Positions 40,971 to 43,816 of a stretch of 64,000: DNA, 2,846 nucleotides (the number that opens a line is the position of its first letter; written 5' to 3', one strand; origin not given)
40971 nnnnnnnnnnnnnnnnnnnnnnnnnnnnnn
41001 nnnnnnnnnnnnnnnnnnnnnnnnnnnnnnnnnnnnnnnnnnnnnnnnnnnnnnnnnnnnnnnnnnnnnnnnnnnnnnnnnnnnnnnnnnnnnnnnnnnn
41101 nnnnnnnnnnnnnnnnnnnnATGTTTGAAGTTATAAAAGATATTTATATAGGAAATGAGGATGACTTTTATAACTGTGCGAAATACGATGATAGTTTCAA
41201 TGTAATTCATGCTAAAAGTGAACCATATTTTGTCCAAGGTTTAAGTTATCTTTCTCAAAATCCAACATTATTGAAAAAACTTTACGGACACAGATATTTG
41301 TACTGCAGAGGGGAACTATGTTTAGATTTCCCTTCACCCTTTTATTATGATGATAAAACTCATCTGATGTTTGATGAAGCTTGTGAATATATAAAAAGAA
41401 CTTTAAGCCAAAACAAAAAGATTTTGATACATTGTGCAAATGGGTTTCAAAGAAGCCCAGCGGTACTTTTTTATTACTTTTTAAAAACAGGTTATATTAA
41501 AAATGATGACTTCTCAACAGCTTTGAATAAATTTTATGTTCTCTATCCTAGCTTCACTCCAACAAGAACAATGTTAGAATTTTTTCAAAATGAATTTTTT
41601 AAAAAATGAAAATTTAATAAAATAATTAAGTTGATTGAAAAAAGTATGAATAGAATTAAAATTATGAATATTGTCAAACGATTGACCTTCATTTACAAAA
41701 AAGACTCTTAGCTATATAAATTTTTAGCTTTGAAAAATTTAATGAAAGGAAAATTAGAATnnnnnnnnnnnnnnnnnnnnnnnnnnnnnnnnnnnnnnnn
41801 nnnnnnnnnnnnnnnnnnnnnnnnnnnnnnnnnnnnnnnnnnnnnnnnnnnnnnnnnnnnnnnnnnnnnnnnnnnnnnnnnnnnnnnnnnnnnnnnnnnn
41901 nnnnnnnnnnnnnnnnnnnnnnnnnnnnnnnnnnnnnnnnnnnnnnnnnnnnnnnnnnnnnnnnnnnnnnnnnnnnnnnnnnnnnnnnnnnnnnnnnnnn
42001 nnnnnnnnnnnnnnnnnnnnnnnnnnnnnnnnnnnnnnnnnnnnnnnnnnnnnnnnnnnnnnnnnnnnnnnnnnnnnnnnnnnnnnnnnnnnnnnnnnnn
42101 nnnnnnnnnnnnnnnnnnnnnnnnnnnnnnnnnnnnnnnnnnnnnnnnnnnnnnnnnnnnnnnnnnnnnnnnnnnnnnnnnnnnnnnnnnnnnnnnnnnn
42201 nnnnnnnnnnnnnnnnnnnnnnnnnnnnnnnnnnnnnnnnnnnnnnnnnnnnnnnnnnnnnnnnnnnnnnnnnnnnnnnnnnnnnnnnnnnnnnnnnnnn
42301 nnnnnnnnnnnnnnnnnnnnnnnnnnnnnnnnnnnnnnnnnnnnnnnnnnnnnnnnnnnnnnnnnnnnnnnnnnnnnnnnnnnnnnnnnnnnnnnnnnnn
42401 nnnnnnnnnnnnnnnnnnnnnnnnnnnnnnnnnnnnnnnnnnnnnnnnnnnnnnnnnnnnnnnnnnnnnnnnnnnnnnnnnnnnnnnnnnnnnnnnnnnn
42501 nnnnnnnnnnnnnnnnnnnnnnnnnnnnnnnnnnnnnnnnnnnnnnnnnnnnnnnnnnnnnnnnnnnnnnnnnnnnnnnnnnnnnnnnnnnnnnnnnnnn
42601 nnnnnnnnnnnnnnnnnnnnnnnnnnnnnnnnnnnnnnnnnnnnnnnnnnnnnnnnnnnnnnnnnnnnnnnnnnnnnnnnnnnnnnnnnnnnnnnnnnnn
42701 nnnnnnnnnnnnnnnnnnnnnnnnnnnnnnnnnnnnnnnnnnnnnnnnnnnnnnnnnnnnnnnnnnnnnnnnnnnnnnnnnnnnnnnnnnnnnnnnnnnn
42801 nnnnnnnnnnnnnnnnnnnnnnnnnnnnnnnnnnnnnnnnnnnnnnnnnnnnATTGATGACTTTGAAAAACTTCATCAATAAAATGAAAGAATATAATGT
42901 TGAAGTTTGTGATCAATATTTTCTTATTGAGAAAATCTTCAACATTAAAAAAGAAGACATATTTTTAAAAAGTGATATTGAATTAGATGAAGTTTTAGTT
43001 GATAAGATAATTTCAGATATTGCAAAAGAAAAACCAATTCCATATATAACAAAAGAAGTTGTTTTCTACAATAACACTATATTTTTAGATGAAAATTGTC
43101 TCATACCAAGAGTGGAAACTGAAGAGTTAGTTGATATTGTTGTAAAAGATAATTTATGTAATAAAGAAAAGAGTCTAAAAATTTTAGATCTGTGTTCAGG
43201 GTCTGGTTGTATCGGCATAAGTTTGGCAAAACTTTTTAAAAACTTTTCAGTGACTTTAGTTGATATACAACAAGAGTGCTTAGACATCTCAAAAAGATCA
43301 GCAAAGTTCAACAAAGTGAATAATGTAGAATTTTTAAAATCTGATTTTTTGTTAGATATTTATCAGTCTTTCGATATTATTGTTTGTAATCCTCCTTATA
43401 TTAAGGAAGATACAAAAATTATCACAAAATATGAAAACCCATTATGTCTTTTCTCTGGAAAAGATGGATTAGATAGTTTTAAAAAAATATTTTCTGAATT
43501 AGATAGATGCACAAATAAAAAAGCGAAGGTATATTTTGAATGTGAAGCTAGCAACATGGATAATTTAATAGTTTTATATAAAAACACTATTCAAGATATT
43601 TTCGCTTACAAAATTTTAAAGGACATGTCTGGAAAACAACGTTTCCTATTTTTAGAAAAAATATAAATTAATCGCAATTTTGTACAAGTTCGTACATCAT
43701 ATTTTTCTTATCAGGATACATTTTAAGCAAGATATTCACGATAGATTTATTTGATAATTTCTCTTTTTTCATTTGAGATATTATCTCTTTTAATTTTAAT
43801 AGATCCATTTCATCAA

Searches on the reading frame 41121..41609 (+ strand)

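Call 64: search_protein_families(library=pfam, proteins=[window:41121-41609:+], max_evalue=0.001)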
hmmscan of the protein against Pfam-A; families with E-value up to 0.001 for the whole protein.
window:41121-41609:+ (162 aa): 3 families
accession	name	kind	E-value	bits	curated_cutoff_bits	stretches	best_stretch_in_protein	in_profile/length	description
PF00782.25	DSPc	-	5.2e-10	39.7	33.5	1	76-136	51-111/133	Dual specificity phosphatase, catalytic domain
PF22785.1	Tc-R-P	-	8.3e-05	23.5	27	1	84-124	65-105/106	Polymorphic toxin system, DSP-PTPase phosphatase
PF04179.17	Init_tRNA_PT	-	0.00091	19.9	22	0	84-120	21-59/114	Rit1 DUSP-like domain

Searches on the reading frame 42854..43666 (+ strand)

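Call 64: search_protein_families(library=pfam, proteins=[window:42854-43666:+], max_evalue=0.001)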
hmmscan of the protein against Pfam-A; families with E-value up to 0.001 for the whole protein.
window:42854-43666:+ (270 aa): 10 families
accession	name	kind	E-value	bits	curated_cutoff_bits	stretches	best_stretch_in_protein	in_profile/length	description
PF05175.20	MTS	-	1.9e-16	60.6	23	1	104-186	29-112/170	Methyltransferase small domain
PF13847.12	Methyltransf_31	-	1.1e-11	45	27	1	105-222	2-103/145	Methyltransferase domain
PF13649.12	Methyltransf_25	-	3.1e-09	37.8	27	1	110-179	1-71/97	Methyltransferase domain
PF01209.24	Ubie_methyltran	-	3.8e-07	30.1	20.1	1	101-164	42-106/233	ubiE/COQ5 methyltransferase family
PF06325.19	PrmA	-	3.3e-06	27.2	22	1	104-179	161-233/296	Ribosomal protein L11 methyltransferase (PrmA)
PF10294.15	Methyltransf_16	-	3.7e-06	27.2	21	1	102-154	42-93/174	Lysine methyltransferase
PF03602.21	Cons_hypoth95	-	1.3e-05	25.4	24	1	107-191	42-134/182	Conserved hypothetical protein 95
PF08242.18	Methyltransf_12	-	1.7e-05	25.9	30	1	111-179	1-72/98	Methyltransferase domain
PF02527.21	GidB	-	1.9e-05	24.5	27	1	70-178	13-121/184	rRNA small subunit methyltransferase G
PF07669.17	Eco57I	-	0.00028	21.5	25.3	1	144-189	45-91/171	Eco57I restriction-modification methylase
